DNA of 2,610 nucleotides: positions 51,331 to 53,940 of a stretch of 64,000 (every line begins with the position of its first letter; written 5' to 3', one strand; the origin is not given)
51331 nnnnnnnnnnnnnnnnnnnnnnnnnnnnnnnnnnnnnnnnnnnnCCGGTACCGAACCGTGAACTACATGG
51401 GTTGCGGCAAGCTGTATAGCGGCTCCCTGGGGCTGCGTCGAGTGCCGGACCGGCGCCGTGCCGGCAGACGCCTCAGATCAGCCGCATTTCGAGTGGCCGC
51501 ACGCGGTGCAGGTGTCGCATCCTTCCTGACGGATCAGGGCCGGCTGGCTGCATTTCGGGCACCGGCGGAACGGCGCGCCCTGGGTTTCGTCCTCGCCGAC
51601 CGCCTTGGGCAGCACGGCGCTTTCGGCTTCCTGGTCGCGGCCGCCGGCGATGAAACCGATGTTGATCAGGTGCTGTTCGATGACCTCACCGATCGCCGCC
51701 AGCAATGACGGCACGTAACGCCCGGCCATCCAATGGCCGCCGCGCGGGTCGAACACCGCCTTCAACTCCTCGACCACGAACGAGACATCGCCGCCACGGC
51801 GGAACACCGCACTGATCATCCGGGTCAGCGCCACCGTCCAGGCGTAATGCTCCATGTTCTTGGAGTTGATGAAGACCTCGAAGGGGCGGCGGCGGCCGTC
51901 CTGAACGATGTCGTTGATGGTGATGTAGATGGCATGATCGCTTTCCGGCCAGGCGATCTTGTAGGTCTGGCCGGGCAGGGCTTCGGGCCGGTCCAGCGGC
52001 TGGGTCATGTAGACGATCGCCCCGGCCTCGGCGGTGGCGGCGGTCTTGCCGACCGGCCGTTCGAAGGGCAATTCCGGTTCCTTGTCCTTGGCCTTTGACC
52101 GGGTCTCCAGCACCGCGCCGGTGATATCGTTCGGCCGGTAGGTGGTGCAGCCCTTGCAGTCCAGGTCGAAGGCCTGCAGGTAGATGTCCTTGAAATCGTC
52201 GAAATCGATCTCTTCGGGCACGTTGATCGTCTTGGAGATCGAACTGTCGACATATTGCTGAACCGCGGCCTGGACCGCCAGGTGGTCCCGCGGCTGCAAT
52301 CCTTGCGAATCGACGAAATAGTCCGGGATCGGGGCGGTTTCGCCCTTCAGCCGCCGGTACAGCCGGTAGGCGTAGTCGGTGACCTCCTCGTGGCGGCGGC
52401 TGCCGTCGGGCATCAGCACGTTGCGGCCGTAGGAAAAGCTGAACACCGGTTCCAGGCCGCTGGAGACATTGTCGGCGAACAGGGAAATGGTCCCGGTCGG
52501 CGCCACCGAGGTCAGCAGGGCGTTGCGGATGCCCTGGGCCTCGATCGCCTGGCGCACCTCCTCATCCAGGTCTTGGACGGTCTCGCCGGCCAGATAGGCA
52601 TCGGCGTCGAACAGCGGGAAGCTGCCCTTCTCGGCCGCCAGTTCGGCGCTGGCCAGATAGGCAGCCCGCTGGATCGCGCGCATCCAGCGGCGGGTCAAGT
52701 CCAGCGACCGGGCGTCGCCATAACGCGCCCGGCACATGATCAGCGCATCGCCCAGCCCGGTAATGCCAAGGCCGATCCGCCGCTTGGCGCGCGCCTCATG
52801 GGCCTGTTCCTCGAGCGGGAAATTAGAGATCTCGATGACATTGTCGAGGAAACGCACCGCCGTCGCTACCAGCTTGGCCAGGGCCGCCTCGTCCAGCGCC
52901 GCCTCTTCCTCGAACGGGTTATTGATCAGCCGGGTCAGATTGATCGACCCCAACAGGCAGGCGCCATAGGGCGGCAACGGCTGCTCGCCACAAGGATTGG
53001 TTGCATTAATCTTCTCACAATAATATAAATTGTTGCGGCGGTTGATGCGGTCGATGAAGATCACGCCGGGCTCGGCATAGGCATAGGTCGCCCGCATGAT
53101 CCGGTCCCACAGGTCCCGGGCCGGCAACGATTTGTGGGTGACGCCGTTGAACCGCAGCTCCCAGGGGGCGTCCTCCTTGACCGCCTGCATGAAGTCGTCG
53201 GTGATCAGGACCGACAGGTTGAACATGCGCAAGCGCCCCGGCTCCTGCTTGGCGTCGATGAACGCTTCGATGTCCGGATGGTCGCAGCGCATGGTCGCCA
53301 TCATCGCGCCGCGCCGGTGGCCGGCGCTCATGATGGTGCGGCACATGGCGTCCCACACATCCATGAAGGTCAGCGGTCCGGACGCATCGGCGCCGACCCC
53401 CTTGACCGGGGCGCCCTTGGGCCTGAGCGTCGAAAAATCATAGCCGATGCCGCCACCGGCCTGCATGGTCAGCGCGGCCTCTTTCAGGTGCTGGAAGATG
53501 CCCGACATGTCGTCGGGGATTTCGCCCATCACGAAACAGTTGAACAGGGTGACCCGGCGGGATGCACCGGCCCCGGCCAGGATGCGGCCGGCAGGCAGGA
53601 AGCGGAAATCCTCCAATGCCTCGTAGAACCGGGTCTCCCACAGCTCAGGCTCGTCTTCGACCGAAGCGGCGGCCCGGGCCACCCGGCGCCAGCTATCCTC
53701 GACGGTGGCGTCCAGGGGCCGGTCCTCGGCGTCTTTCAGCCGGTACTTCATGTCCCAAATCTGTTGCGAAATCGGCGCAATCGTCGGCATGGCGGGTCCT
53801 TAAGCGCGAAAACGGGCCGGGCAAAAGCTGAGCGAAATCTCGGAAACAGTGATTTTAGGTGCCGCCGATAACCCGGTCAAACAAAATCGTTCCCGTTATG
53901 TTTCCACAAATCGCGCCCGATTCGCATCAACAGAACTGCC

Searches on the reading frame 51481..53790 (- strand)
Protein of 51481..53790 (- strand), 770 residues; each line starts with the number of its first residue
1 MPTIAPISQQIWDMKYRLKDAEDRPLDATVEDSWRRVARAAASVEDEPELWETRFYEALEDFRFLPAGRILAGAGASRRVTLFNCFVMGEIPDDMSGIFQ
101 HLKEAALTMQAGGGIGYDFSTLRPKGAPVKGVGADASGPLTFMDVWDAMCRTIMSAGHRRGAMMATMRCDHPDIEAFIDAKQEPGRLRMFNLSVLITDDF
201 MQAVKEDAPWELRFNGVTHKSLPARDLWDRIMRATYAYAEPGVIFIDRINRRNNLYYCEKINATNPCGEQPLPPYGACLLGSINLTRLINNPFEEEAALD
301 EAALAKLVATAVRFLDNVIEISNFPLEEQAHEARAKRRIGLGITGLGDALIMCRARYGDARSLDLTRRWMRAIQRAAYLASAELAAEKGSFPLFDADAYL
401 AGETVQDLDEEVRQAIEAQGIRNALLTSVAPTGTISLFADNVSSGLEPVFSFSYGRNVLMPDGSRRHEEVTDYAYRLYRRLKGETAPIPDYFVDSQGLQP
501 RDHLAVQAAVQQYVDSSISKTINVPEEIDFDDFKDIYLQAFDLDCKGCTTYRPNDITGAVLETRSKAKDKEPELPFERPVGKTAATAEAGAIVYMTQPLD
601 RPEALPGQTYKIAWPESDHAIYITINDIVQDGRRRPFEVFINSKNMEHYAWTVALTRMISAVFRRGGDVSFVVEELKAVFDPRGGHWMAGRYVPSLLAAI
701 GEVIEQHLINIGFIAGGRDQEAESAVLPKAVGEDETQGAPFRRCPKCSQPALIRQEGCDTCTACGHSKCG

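Call 50: find_related_loci(query=window:51481-53790:-, collection=genome_contigs, flank=8000)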
Query window:51481-53790:- (770 aa) in genome_contigs; peptide patterns used: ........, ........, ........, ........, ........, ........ (x = any residue, [..] = any of these).
600 stretches matched a pattern (row limit reached: there are more); 589 encode a relative of the query (tblastn E <= 1e-3); the best 80 are kept; 80 distinct loci.
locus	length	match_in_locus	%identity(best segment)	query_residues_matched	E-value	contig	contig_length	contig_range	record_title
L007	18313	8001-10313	76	1-769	0e+0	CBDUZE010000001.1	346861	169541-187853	MAG TPA_asm: uncultured Alphaproteobacteria bacterium isolate SRR22302348_concoct_16 genome assembly, contig: ERZ2507359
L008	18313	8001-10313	75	4-770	0e+0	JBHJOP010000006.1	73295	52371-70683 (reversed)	MAG: Rhodospirillales bacterium isolate al_S5C208_2 S5Ck119_385114, whole genome shotgun sequence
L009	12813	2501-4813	75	1-770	0e+0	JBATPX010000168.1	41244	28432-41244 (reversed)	MAG: Defluviicoccus sp. isolate MFD10501_ilm_asm_bin11 k127_71281, whole genome shotgun sequence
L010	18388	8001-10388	72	1-770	0e+0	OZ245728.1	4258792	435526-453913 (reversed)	MAG: Rhodospirillales bacterium isolate 3ef33bf5-f570-4a55-9d2c-ce20fd512375 genome assembly, chromosome: 1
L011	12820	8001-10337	73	1-770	0e+0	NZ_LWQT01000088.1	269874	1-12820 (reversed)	Paramagnetospirillum marisnigri strain SP-1 NODE_5_length_269874_cov_98.5375_ID_2869, whole genome shotgun sequence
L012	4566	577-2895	75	1-770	0e+0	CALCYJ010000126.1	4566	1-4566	MAG TPA_asm: uncultured Rhodospirillales bacterium isolate ERR1654126_bin.17_CONCOCT_v1.1_MAG genome assembly, contig: E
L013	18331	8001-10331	73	1-770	0e+0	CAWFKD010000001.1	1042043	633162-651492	MAG: uncultured Alphaproteobacteria bacterium isolate MFD02242.bin.2.142 genome assembly, contig: contig_10032, whole ge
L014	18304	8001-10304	73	1-770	0e+0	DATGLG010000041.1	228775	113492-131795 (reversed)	MAG TPA_asm: Alphaproteobacteria bacterium isolate SMAG_U9880 k141_272118, whole genome shotgun sequence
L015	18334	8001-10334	74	1-769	0e+0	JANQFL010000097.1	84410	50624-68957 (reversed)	MAG: Sneathiellales bacterium isolate PL23a_bin.86 k99_551216, whole genome shotgun sequence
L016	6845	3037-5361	73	1-770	0e+0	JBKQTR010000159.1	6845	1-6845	MAG: Stellaceae bacterium isolate MHr2D2E2F__bin_5 MHr2D2E2F_000000091801, whole genome shotgun sequence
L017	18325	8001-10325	74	4-770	0e+0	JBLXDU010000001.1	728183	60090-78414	MAG: Rhodospirillales bacterium isolate ES20-16 S20maxbin_out.036RE.5K@1, whole genome shotgun sequence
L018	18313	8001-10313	73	1-769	0e+0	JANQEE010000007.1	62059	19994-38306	MAG: Minwuiaceae bacterium isolate PL23a_bin.115 k99_5130332, whole genome shotgun sequence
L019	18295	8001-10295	73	1-767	0e+0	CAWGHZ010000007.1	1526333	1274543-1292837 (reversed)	MAG: uncultured Alphaproteobacteria bacterium isolate MFD02416.bin.3.171 genome assembly, contig: contig_9286, whole gen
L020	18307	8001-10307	73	1-770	0e+0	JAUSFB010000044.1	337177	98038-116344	MAG: Phaeospirillum sp. isolate E14_maxbin.268 E14_k141_1244332, whole genome shotgun sequence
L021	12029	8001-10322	74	1-770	0e+0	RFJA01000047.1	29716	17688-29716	MAG: Alphaproteobacteria bacterium isolate J090 k99_250995, whole genome shotgun sequence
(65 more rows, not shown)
